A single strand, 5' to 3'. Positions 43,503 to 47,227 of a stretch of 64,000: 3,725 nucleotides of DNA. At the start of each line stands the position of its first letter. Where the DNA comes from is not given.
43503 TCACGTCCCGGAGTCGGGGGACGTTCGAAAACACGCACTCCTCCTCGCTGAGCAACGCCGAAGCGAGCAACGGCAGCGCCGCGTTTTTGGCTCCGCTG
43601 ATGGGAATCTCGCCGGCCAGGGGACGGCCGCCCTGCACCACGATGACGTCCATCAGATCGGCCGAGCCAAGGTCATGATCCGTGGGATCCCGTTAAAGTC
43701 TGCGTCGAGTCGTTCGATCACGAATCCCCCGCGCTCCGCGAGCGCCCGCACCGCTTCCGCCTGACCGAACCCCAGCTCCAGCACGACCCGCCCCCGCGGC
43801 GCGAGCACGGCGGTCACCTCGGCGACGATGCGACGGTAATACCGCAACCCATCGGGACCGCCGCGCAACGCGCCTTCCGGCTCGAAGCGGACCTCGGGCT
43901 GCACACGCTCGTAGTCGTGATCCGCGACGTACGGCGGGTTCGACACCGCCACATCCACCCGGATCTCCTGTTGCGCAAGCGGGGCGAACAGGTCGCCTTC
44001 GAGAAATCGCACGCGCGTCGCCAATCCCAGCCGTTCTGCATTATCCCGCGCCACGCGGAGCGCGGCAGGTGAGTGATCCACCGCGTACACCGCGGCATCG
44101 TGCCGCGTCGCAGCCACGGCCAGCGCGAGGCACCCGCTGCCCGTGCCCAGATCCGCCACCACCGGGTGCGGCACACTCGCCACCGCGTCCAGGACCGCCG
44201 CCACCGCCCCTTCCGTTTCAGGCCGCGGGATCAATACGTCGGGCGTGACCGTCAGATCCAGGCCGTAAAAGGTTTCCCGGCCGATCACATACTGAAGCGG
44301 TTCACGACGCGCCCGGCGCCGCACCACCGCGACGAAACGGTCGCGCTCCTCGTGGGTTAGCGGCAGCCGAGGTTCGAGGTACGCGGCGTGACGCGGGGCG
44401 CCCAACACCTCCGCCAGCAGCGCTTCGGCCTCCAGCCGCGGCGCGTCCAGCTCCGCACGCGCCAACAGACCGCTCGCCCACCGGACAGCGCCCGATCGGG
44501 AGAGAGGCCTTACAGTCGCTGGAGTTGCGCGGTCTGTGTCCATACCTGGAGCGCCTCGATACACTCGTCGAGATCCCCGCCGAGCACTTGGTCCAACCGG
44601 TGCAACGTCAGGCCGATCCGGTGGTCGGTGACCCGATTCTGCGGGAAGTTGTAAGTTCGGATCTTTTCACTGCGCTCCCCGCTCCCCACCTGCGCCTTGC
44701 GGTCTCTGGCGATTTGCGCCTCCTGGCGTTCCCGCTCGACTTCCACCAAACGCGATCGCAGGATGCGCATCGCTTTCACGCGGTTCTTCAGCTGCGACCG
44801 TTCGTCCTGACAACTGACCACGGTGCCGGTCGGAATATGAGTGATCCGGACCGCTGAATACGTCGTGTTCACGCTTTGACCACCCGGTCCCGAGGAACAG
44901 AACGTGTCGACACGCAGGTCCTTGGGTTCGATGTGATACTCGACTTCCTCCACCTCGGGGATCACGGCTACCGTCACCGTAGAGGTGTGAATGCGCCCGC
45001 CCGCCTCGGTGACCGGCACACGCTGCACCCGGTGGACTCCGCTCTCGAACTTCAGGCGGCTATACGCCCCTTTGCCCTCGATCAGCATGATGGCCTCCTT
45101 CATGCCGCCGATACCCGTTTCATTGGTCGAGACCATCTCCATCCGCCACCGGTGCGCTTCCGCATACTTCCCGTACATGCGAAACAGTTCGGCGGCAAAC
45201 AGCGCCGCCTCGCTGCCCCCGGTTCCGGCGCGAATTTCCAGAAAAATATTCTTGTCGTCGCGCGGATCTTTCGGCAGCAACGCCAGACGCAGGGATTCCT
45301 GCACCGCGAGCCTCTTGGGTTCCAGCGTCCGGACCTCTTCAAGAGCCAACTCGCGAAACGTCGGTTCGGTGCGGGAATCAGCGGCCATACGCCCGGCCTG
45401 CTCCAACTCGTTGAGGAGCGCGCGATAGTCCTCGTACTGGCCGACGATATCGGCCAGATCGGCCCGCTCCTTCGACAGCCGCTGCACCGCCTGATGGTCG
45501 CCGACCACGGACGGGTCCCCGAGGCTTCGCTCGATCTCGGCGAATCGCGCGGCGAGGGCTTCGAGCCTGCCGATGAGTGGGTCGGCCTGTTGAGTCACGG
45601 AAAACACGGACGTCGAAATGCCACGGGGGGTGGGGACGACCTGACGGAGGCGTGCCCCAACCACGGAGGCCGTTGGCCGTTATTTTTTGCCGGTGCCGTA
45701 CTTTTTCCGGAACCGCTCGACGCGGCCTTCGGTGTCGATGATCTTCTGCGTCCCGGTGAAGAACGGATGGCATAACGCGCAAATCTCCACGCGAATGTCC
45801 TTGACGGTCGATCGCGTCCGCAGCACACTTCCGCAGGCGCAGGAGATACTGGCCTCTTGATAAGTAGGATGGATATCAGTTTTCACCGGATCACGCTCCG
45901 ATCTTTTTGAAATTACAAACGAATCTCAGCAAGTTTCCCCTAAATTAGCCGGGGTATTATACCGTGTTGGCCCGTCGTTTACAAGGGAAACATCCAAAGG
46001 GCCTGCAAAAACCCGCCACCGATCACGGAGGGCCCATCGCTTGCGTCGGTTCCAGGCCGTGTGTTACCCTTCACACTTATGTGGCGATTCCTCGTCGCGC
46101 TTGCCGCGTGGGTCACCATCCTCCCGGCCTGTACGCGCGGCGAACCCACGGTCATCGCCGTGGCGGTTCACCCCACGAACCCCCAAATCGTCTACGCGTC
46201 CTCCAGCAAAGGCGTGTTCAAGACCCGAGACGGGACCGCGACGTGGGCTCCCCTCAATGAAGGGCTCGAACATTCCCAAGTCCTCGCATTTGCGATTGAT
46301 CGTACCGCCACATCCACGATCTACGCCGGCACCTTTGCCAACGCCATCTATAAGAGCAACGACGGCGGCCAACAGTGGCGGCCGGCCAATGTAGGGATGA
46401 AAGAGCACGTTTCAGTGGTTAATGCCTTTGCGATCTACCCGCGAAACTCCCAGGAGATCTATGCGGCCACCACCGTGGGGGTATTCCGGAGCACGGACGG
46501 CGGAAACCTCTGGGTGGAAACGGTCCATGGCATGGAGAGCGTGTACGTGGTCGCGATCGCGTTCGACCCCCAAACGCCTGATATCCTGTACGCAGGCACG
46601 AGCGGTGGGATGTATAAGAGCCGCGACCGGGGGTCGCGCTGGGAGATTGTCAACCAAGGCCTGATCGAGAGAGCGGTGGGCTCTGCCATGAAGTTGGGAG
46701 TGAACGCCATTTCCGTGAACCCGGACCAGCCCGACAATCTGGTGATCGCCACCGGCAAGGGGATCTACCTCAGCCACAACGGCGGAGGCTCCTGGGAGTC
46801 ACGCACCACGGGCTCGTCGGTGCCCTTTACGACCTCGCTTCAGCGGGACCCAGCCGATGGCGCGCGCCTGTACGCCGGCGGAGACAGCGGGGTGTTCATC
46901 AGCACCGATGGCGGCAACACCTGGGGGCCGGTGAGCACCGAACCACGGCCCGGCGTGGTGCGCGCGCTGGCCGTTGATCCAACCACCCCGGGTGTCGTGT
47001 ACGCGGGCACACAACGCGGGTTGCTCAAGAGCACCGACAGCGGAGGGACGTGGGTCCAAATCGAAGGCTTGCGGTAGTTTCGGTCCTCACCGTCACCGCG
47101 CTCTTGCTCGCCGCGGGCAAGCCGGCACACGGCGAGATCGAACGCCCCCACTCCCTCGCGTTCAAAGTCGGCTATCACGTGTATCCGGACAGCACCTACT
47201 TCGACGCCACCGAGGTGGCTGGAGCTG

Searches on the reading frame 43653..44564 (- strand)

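Call 8: search_protein_families(library=pfam, proteins=[window:43653-44564:-], max_evalue=0.001)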
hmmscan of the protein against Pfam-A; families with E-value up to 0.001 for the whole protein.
window:43653-44564:- (303 aa): 13 families
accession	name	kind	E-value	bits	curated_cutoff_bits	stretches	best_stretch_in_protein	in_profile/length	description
PF17827.6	PrmC_N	-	5.8e-19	68.9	23.4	1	26-95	2-71/71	PrmC N-terminal domain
PF05175.20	MTS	-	1.8e-13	50.9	23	1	133-217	32-113/170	Methyltransferase small domain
PF13649.12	Methyltransf_25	-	4e-13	50.3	27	1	136-223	1-87/97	Methyltransferase domain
PF13847.12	Methyltransf_31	-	9.1e-13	48.6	27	1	135-263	6-110/145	Methyltransferase domain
PF06325.19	PrmA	-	5.8e-09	36.3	22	1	125-209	155-233/296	Ribosomal protein L11 methyltransferase (PrmA)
PF08241.18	Methyltransf_11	-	4e-08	34.2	21.2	1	138-209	2-67/95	Methyltransferase domain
PF01170.24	UPF0020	-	4.7e-07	30.1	22.3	1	149-212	69-131/197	RMKL-like, methyltransferase domain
PF03602.21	Cons_hypoth95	-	1.3e-06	28.7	24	1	114-221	22-132/182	Conserved hypothetical protein 95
PF08242.18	Methyltransf_12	-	3.4e-06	28.1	30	1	138-209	2-72/98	Methyltransferase domain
PF12847.13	Methyltransf_18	-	0.00013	22.5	27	1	132-202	13-84/151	Methyltransferase domain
PF13679.12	Methyltransf_32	-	0.00013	22.4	27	1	122-196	14-93/143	Methyltransferase domain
PF13578.12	Methyltransf_24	-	0.00024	22.4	26.3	1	139-209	3-75/105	Methyltransferase domain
PF09445.16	Methyltransf_15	-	0.00044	20.3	22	1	137-211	5-80/165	RNA cap guanine-N2 methyltransferase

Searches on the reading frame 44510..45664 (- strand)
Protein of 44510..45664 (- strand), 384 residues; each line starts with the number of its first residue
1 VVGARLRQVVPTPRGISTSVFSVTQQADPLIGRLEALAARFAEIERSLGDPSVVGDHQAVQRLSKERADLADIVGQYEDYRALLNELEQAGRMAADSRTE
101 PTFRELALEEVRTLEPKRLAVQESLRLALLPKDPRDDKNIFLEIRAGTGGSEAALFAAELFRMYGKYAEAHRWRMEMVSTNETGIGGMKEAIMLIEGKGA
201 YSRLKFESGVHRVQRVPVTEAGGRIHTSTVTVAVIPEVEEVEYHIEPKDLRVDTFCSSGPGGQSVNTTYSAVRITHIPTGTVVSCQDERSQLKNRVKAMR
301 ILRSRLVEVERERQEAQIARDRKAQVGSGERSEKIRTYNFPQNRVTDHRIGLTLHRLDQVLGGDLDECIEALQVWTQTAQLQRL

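Call 8: search_protein_families(library=pfam, proteins=[window:44510-45664:-], max_evalue=0.001)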
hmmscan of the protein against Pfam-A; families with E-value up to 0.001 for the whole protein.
window:44510-45664:- (384 aa): 3 families
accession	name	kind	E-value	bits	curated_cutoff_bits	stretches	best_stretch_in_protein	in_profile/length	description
PF03462.23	PCRF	-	1.3e-69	234.3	24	1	38-232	2-194/194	PCRF domain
PF00472.26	RF-1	-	8.5e-44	148.7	35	1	240-349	2-116/116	RF-1 domain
PF16326.10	ABC_tran_CTD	-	0.00059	20.5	32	0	32-71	15-54/69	ABC transporter C-terminal domain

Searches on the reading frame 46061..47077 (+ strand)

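Call 8: search_protein_families(library=pfam, proteins=[window:46061-47077:+], max_evalue=0.001)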
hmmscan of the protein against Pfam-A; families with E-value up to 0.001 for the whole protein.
window:46061-47077:+ (338 aa): 4 families
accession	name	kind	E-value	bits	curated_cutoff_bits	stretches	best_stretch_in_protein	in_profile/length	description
PF15902.12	Sortilin-Vps10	-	5e-20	72.1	33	3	235-334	3-112/446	Sortilin, neurotensin receptor 3,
PF14870.12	PSII_BNR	-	1.9e-08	34.3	27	0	49-156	37-142/303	Photosynthesis system II assembly factor YCF48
PF10647.15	Gmad1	-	1.1e-06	29.1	20.5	0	29-70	203-244/251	Lipoprotein LpqB beta-propeller domain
PF02012.26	BNR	-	0.00015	21.7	27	0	236-246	1-11/12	BNR/Asp-box repeat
